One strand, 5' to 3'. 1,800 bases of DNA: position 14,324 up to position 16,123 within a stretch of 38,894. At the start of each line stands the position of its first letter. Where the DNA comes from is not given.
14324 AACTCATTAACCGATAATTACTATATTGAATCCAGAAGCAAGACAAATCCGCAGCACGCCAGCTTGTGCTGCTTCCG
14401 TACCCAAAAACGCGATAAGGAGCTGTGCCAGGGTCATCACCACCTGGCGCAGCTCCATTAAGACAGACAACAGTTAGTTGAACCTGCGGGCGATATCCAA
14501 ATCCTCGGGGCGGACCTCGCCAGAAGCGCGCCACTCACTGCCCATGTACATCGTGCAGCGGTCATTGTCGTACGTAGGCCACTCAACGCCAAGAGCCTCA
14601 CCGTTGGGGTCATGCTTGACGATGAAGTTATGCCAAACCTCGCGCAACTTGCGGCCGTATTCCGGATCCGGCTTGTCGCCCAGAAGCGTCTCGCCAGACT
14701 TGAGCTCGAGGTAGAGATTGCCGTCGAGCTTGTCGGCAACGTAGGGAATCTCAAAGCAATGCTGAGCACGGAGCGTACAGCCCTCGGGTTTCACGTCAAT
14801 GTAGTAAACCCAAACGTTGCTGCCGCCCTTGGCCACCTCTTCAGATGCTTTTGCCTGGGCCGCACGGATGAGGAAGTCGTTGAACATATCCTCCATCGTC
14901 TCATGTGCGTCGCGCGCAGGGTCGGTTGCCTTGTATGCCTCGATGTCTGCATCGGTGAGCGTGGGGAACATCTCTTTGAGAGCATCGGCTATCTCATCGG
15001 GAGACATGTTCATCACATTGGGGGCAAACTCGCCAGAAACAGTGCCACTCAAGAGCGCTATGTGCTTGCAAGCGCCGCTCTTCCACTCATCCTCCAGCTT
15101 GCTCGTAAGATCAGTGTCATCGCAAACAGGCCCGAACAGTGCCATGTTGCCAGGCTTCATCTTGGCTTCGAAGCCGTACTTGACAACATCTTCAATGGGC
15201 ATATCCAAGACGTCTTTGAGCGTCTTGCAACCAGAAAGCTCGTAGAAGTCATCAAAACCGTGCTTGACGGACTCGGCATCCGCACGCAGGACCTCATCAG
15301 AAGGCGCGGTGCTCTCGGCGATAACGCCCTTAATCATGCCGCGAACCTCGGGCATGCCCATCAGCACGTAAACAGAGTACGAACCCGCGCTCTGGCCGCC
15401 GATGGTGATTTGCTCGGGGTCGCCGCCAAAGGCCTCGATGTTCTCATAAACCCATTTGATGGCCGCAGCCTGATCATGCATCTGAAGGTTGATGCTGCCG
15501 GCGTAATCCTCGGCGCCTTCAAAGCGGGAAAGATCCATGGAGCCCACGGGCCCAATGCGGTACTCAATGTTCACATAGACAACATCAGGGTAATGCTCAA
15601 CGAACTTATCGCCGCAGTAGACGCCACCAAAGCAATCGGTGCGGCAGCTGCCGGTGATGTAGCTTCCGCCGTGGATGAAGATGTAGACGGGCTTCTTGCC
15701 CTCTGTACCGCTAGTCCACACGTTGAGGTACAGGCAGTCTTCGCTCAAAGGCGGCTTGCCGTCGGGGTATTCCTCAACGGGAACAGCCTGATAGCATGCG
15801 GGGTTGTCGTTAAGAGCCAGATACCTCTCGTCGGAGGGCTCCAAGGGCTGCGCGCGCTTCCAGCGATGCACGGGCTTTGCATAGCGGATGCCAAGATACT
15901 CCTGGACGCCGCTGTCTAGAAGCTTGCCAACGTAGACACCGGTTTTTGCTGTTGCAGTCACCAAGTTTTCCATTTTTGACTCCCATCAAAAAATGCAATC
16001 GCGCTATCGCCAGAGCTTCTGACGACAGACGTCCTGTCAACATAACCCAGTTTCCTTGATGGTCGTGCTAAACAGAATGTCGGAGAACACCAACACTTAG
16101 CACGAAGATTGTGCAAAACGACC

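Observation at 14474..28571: Tandemly duplicated three-gene module: PucR regulator / OFA-type MFS importer / cytoplasmic type-B carboxylesterase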

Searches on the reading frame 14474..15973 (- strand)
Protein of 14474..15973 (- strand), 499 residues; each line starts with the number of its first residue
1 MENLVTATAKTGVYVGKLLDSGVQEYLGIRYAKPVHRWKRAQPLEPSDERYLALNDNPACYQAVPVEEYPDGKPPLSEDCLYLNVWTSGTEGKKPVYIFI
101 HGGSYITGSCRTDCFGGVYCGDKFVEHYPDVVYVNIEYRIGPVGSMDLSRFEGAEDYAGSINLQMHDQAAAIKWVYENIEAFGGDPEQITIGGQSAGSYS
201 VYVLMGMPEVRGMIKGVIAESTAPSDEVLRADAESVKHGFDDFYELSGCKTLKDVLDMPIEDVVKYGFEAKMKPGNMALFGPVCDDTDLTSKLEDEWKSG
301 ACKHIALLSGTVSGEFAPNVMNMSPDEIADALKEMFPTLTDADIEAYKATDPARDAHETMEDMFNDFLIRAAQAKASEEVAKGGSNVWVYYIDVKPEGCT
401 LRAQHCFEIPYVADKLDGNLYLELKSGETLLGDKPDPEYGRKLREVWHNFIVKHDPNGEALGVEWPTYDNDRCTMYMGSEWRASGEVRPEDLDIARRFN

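Call 3: search_protein_families(library=pfam, proteins=[window:14474-15973:-])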
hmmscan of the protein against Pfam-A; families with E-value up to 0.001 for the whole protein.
window:14474-15973:- (499 aa): 3 families
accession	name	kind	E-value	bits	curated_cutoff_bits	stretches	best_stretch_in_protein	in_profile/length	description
PF00135.34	COesterase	-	2.7e-66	225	27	1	18-477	16-494/515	Carboxylesterase family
PF20434.5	BD-FAE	-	2.3e-09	37.5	26.8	1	89-218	8-119/215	BD-FAE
PF07859.19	Abhydrolase_3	-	9.2e-07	29.3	25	1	164-199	48-83/210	alpha/beta hydrolase fold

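Call 9: search_protein_families(library=ncbifam, proteins=[window:14474-15973:-], max_evalue=0.01)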
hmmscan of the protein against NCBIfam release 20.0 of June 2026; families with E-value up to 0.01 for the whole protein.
window:14474-15973:- (499 aa): 2 families
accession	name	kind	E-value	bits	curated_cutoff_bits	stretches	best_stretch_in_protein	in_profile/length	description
NF058653.1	LipP1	equivalog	2.9e-11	42.8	350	1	50-198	27-155/300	LipP1 family hormone-sensitive lipase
NF052354.1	EstLipQMycob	equivalog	9.1e-06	24.5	700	1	167-199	218-250/418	esterase LipQ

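Call 11: find_encoding_contigs(protein=window:14474-15973:-, flank=10000, max_places=8)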
Protein window:14474-15973:- (499 aa): 6 contigs read that carry it; 6 places shown.
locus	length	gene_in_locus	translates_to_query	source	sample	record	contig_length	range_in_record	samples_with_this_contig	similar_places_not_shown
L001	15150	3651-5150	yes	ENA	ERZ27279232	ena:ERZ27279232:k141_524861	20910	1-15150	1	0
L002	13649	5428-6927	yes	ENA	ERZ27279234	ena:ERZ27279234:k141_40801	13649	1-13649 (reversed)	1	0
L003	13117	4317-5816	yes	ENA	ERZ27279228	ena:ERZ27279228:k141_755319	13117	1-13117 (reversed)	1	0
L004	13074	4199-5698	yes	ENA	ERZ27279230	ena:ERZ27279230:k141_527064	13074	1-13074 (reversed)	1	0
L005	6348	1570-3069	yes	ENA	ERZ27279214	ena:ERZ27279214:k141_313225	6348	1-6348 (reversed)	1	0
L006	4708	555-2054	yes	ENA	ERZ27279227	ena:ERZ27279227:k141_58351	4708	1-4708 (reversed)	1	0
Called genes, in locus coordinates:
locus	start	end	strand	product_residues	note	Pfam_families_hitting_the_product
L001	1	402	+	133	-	?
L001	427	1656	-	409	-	PF13556:HTH_30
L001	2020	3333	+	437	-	PF07690:MFS_1, PF13347:MFS_2 (weak), PF07690:MFS_1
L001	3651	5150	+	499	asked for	PF00135:COesterase, PF20434:BD-FAE, PF07859:Abhydrolase_3 (faint)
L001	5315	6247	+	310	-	PF00892:EamA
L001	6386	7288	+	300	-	PF00126:HTH_1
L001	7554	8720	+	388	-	PF06050:HGD-D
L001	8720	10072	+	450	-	PF06050:HGD-D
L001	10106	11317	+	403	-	PF02515:CoA_transf_3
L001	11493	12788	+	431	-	PF00890:FAD_binding_2 (weak), PF01266:DAO, PF01494:FAD_binding_3, PF03486:HI0933_like, PF07992:Pyr_redox_2 (weak), PF12831:FAD_oxidored, PF13450:NAD_binding_8, PF26311:ETF-QO_FixC_C, +5 more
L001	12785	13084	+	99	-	-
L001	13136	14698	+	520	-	PF01144:CoA_trans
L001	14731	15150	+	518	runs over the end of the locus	PF00501:AMP-binding, PF13193:AMP-binding_C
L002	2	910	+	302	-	?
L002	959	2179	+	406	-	PF09587:PGA_cap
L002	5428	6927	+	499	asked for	PF00135:COesterase, PF20434:BD-FAE, PF07859:Abhydrolase_3 (faint)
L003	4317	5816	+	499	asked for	PF00135:COesterase, PF20434:BD-FAE, PF07859:Abhydrolase_3 (faint)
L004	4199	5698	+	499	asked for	PF00135:COesterase, PF20434:BD-FAE, PF07859:Abhydrolase_3 (faint)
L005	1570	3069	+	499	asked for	PF00135:COesterase, PF20434:BD-FAE, PF07859:Abhydrolase_3 (faint)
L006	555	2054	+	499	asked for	PF00135:COesterase, PF20434:BD-FAE, PF07859:Abhydrolase_3 (faint)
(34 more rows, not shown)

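Call 13: find_homologous_proteins(query=window:14474-15973:-, max_evalue=1e-20)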
Query window:14474-15973:- (499 aa): 2919 proteins with E <= 1e-20 among 8000 candidates; the best 120 are listed.
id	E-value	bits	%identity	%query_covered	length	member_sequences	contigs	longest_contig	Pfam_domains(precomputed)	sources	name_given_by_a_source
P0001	0.0e+0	1059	88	100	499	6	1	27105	PF00135.35,PF07859.20,PF20434.6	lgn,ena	-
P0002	2.2e-282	956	81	100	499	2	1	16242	PF00135.35,PF07859.20,PF20434.6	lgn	-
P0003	4.6e-253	859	73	100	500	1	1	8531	PF00135.35,PF07859.20,PF20434.6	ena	-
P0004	3.3e-250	849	70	100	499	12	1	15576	PF00135.35,PF07859.20,PF20434.6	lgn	-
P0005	1.5e-223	761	66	100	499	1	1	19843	PF00135.35,PF07859.20,PF20434.6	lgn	-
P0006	1.1e-221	755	64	100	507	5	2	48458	PF00135.35,PF07859.20,PF20434.6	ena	-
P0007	2.2e-221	754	65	100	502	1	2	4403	PF00135.35,PF07859.20,PF20434.6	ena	-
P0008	1.1e-155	538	51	99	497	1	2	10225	PF00135.35,PF07859.20,PF20434.6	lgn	-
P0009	2.7e-155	536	50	100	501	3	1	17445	PF00135.35,PF07859.20,PF20434.6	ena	-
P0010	7.2e-155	535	50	100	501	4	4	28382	PF00135.35,PF07859.20,PF20434.6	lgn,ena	-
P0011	8.2e-152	525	49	100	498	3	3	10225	PF00135.35,PF20434.6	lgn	-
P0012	1.2e-146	508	47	100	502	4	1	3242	PF00135.35,PF07859.20,PF20434.6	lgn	-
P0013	1.3e-144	501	48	100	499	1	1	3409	PF00135.35,PF07859.20,PF20434.6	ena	-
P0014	4.7e-144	499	47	100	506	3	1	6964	PF00135.35,PF07859.20,PF20434.6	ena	-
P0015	2.9e-129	450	45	98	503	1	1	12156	PF00135.35,PF07859.20,PF20434.6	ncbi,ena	-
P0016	9.2e-122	426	43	98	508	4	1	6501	PF00135.35,PF07859.20,PF20434.6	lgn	-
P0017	7.6e-120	419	42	100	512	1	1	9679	PF00135.35,PF07859.20,PF20434.6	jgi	-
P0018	8.8e-119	416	42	99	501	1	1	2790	PF00135.35,PF07859.20,PF20434.6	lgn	-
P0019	1.0e-116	409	42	98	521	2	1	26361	PF00135.35,PF07859.20,PF20434.6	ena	-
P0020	1.2e-116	409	41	98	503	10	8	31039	PF00135.35,PF07859.20,PF20434.6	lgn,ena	-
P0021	1.7e-116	408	50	79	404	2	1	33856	PF00135.35,PF20434.6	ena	-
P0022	5.6e-112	393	42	98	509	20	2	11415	PF00135.35,PF07859.20,PF20434.6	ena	-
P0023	3.0e-106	374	42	94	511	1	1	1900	PF00135.35,PF07859.20,PF20434.6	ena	-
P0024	2.5e-105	371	40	100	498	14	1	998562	PF00135.35,PF07859.20,PF20434.6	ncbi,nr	ncbi:carboxylesterase family protein [Eubacteriales bacterium DFI.9.88]|nr:carboxylesterase family p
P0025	7.5e-104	367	40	100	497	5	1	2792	PF00135.35,PF07859.20,PF20434.6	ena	-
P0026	2.0e-103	365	39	100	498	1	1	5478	PF00135.35,PF07859.20,PF20434.6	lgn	-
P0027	2.4e-103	365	38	99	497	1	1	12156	PF00135.35,PF07859.20,PF20434.6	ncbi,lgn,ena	-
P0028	1.6e-101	359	38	100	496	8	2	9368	PF00135.35,PF07859.20,PF20434.6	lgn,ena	-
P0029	3.3e-101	358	38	100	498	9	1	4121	PF00135.35,PF07859.20,PF20434.6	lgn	-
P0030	1.4e-100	356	39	100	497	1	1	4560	PF00135.35,PF07859.20,PF20434.6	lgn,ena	-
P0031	1.9e-100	355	39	99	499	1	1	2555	PF00135.35,PF07859.20,PF20434.6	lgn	-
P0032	1.1e-99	353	38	99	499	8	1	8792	PF00135.35,PF07859.20,PF20434.6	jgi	-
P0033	5.2e-99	351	42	84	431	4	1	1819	PF00135.35,PF07859.20,PF20434.6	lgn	-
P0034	7.8e-99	350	39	100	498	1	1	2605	PF00135.35,PF07859.20,PF20434.6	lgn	-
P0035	9.7e-99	350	37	100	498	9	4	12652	PF00135.35,PF07859.20,PF20434.6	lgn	-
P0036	2.6e-98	348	39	100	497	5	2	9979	PF00135.35,PF07859.20,PF20434.6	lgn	-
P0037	5.9e-95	337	38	99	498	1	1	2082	PF00135.35,PF07859.20,PF20434.6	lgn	-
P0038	1.9e-93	332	38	99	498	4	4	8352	PF00135.35,PF07859.20,PF20434.6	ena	-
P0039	6.6e-93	330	38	99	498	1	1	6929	PF00135.35,PF07859.20,PF20434.6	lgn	-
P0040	8.4e-92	327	37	99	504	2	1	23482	PF00135.35,PF07859.20,PF20434.6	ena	-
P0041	4.0e-53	199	32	99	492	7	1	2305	PF00135.35,PF20434.6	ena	-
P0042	2.7e-51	193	32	99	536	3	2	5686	PF00135.35,PF07859.20,PF20434.6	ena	-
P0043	2.9e-51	193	32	97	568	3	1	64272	PF00135.35,PF07859.20,PF20434.6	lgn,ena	-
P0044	3.7e-51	193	32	95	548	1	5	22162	PF00135.35,PF07859.20,PF20434.6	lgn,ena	-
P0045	6.6e-50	189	31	99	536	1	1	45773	PF00135.35,PF07859.20,PF20434.6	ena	-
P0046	7.6e-50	188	34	92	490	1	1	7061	PF00135.35,PF07859.20,PF20434.6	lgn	-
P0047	1.0e-49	188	31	96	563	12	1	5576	PF00135.35,PF07859.20,PF20434.6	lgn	-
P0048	7.8e-49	185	31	97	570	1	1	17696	PF00135.35,PF07859.20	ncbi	-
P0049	2.6e-47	180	30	95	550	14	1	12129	PF00135.35,PF07859.20,PF20434.6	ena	-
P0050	3.5e-47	180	30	98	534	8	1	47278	PF00135.35,PF00326.28,PF07859.20,PF20434.6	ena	-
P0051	1.6e-46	177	30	95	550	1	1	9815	PF00135.35,PF07859.20,PF20434.6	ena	-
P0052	1.9e-46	177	29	97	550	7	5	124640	PF00135.35,PF07859.20,PF20434.6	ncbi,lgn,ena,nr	ncbi:MAG: carboxylesterase/lipase family protein [Clostridia bacterium]|nr:carboxylesterase/lipase f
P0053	2.2e-46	177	32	93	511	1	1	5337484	PF00135.35,PF07859.20,PF20434.6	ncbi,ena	-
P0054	2.4e-46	177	29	94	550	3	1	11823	PF00135.35,PF07859.20,PF20434.6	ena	-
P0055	2.7e-46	177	29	97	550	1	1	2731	PF00135.35,PF07859.20,PF20434.6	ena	-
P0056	2.9e-46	177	28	95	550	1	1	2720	PF00135.35,PF07859.20,PF20434.6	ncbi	-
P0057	3.9e-46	176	31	96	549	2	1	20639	PF00135.35,PF07859.20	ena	-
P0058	4.4e-46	176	31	81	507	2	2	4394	PF00135.35,PF07859.20,PF20434.6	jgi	jgi:para-nitrobenzyl esterase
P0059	5.0e-46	176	28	97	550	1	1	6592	PF00135.35,PF07859.20,PF20434.6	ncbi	-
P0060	5.2e-46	176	30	95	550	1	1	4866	PF00135.35,PF07859.20,PF20434.6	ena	-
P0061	6.0e-46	175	31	96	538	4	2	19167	PF00135.35,PF07859.20,PF20434.6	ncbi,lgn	-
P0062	6.8e-46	175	29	95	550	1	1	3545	PF00135.35,PF07859.20,PF20434.6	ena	-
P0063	1.1e-45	175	30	98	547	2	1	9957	PF00135.35,PF20434.6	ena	-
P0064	1.1e-45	175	31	93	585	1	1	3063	PF00135.35,PF07859.20,PF20434.6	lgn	-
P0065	1.6e-45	174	29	95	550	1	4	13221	PF00135.35,PF07859.20,PF20434.6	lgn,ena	-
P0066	1.6e-45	174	29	95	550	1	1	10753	PF00135.35,PF07859.20,PF20434.6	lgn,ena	-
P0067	1.6e-45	174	30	95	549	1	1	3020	PF00135.35,PF07859.20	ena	-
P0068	1.6e-45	174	29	95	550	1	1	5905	PF00135.35,PF07859.20,PF20434.6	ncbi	-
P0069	1.7e-45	174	29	97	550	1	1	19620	PF00135.35,PF07859.20,PF20434.6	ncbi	-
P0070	1.7e-45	174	30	95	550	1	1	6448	PF00135.35,PF07859.20,PF20434.6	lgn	-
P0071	1.8e-45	174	29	95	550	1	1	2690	PF00135.35,PF07859.20,PF20434.6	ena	-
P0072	1.8e-45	174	29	98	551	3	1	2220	PF00135.35,PF07859.20,PF20434.6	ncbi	-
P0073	2.0e-45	174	29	95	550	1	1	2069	PF00135.35,PF07859.20,PF20434.6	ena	-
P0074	2.2e-45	174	30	96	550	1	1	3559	PF00135.35,PF20434.6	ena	-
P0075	2.4e-45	174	29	95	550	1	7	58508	PF00135.35,PF07859.20,PF20434.6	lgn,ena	-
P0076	2.4e-45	174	29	95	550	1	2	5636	PF00135.35,PF07859.20,PF20434.6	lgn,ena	-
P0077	2.4e-45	173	29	95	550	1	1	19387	PF00135.35,PF07859.20,PF20434.6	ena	-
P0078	2.6e-45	173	30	95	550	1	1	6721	PF00135.35,PF07859.20,PF20434.6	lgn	-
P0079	2.8e-45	173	38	40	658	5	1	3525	PF00135.35,PF07859.20,PF20434.6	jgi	-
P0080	3.1e-45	173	32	95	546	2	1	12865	PF00135.35,PF20434.6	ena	-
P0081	3.2e-45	173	29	94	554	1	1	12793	PF00135.35,PF20434.6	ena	-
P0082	3.5e-45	173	29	95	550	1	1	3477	PF00135.35,PF07859.20,PF20434.6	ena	-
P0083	3.6e-45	173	31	91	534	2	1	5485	PF00135.35,PF07859.20,PF20434.6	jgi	jgi:para-nitrobenzyl esterase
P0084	4.4e-45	173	30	97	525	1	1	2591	PF00135.35,PF07859.20,PF20434.6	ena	-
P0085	4.8e-45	172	30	95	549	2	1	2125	PF00135.35,PF07859.20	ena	-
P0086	5.1e-45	172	31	94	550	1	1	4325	PF00135.35,PF20434.6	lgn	-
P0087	5.2e-45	172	29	98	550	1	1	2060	PF00135.35,PF07859.20,PF20434.6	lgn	-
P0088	6.0e-45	172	29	98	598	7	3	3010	PF00135.35,PF20434.6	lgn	-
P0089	7.8e-45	172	30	96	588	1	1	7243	PF00135.35,PF07859.20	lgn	-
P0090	9.2e-45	172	29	94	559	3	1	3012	PF00135.35,PF20434.6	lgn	-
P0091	1.1e-44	171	31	97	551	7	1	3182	PF00135.35,PF07859.20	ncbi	-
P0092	1.1e-44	171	30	98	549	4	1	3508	PF00135.35,PF07859.20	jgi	-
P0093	1.3e-44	171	31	92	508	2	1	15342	PF00135.35,PF07859.20,PF20434.6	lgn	-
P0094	1.3e-44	171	30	97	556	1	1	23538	PF00135.35,PF07859.20,PF20434.6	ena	-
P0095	1.8e-44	171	30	94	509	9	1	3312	PF00135.35,PF07859.20,PF20434.6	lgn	-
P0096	3.0e-44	170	29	94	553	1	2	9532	PF00135.35,PF07859.20,PF20434.6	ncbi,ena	-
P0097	3.4e-44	170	29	98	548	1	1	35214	PF00135.35,PF07859.20,PF20434.6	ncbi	-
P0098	3.4e-44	170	30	98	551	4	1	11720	PF00135.35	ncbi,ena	-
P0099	3.8e-44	170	30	97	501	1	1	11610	PF00135.35,PF07859.20,PF20434.6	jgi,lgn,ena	-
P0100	4.4e-44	169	30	93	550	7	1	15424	PF00135.35,PF20434.6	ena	-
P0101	4.7e-44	169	29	95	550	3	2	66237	PF00135.35,PF07859.20,PF20434.6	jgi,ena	-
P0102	4.8e-44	169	29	95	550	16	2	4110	PF00135.35,PF07859.20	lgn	-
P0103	5.8e-44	169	30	95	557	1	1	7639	PF00135.35,PF07859.20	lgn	-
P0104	7.0e-44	169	32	93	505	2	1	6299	PF00135.35,PF00326.28,PF07859.20,PF20434.6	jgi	-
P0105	1.2e-43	168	30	93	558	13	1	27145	PF00135.35,PF20434.6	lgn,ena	-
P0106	1.3e-43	168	27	98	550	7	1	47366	PF00135.35,PF07859.20,PF20434.6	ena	-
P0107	1.7e-43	167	30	95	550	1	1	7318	PF00135.35,PF07859.20,PF20434.6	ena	-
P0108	1.9e-43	167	30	95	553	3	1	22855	PF00135.35,PF07859.20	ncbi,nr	ncbi:MAG: carboxylesterase family protein [Clostridia bacterium]|nr:carboxylesterase family protein 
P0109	2.0e-43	167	29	93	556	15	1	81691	PF00135.35,PF20434.6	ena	-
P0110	2.1e-43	167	30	99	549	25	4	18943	PF00135.35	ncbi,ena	-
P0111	2.7e-43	167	31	97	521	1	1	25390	PF00135.35,PF07859.20,PF20434.6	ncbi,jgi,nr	ncbi:MAG: carboxylesterase family protein [Candidatus Saganbacteria bacterium]|nr:carboxylesterase f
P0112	2.7e-43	167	28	98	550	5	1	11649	PF00135.35,PF07859.20,PF20434.6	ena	-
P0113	2.8e-43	167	30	97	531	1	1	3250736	PF00135.35,PF07859.20,PF20434.6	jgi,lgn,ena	-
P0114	3.0e-43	167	30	94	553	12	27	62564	PF00135.35,PF07859.20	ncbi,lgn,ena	-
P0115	4.4e-43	166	29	98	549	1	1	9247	PF00135.35,PF07859.20,PF20434.6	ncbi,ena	-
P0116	4.5e-43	166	29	92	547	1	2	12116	PF00135.35,PF07859.20,PF20434.6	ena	-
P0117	4.6e-43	166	28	98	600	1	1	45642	PF00135.35,PF07859.20,PF20434.6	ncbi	-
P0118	6.2e-43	166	28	98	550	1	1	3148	PF00135.35,PF07859.20,PF20434.6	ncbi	-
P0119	6.5e-43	165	29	94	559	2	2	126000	PF00135.35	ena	-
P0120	7.2e-43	165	30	95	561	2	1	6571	PF00135.35,PF20434.6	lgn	-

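Call 16: find_encoding_contigs(protein=P0024, flank=10000, max_places=3)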
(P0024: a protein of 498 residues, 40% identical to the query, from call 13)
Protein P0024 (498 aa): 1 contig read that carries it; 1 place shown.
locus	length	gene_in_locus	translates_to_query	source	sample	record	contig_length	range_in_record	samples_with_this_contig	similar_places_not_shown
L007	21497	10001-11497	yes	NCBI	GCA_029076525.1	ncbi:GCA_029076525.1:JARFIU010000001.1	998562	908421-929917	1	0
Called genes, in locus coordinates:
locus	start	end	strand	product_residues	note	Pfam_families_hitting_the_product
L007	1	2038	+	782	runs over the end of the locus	PF14691:Fer4_20, PF07992:Pyr_redox_2 (weak), PF13450:NAD_binding_8, PF02754:CCG (weak)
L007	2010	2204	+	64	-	PF24292:DUF7479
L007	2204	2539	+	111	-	PF10083:DUF2321, PF12773:DZR (faint)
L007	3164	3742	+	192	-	PF02661:Fic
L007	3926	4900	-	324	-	PF07751:Abi_2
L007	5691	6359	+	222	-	PF04199:Cyclase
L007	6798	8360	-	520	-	PF03417:AAT (weak)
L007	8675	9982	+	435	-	PF07690:MFS_1, PF13347:MFS_2, PF00083:Sugar_tr (weak), PF07690:MFS_1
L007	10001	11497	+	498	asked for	PF00135:COesterase, PF20434:BD-FAE, PF07859:Abhydrolase_3 (faint)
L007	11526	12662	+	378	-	PF09587:PGA_cap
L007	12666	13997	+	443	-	PF01554:MatE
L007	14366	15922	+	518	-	PF01144:CoA_trans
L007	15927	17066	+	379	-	PF02771:Acyl-CoA_dh_N, PF22924:ACOX_C_alpha1 (faint), PF02770:Acyl-CoA_dh_M, PF00441:Acyl-CoA_dh_1, PF08028:Acyl-CoA_dh_2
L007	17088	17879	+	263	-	PF01012:ETF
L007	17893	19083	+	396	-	PF00037:Fer4 (weak), PF12838:Fer4_7 (weak), PF13187:Fer4_9 (weak), PF13237:Fer4_10, PF14697:Fer4_21 (weak), PF25160:LdpA_Fe-S-bd (weak), PF01012:ETF, PF00766:ETF_alpha, +3 more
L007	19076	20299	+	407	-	PF07690:MFS_1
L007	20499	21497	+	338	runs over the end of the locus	PF07883:Cupin_2 (weak), PF12833:HTH_18, PF00165:HTH_AraC (weak)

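Call 17: find_encoding_contigs(protein=P0006, flank=10000, max_places=2)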
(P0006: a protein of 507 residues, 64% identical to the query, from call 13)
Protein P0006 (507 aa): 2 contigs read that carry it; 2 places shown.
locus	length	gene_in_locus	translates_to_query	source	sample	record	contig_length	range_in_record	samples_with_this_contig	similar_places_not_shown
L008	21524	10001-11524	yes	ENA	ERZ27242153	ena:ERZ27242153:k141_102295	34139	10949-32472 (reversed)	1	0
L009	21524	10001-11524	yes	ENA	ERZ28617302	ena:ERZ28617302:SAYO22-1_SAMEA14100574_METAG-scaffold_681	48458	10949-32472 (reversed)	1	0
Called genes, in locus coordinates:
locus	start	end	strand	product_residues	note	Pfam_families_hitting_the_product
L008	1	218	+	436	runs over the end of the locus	PF03600:CitMHS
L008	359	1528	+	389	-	PF06050:HGD-D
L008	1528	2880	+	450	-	PF06050:HGD-D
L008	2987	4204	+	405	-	PF02515:CoA_transf_3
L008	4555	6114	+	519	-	PF00501:AMP-binding, PF13193:AMP-binding_C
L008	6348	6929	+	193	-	PF00440:TetR_N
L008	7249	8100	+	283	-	PF00753:Lactamase_B, PF12706:Lactamase_B_2 (weak)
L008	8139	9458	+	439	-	PF02447:GntP_permease (weak), PF03606:DcuC (weak), PF06808:DctM (weak), PF03600:CitMHS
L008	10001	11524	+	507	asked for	PF00135:COesterase, PF20434:BD-FAE (weak), PF07859:Abhydrolase_3 (faint), PF00135:COesterase (weak)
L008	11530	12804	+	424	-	PF01136:Peptidase_U32, PF16325:Peptidase_U32_C (weak)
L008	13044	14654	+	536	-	PF02574:S-methyl_trans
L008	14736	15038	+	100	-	-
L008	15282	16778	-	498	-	PF00239:Resolvase, PF13408:Zn_ribbon_recom (weak)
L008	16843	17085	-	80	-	PF13384:HTH_23 (weak), PF13560:HTH_31, PF12844:HTH_19 (weak), PF01381:HTH_3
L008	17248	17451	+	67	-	PF01381:HTH_3, PF12844:HTH_19, PF13443:HTH_26 (weak), PF13560:HTH_31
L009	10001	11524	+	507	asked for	PF00135:COesterase, PF20434:BD-FAE (weak), PF07859:Abhydrolase_3 (faint), PF00135:COesterase (weak)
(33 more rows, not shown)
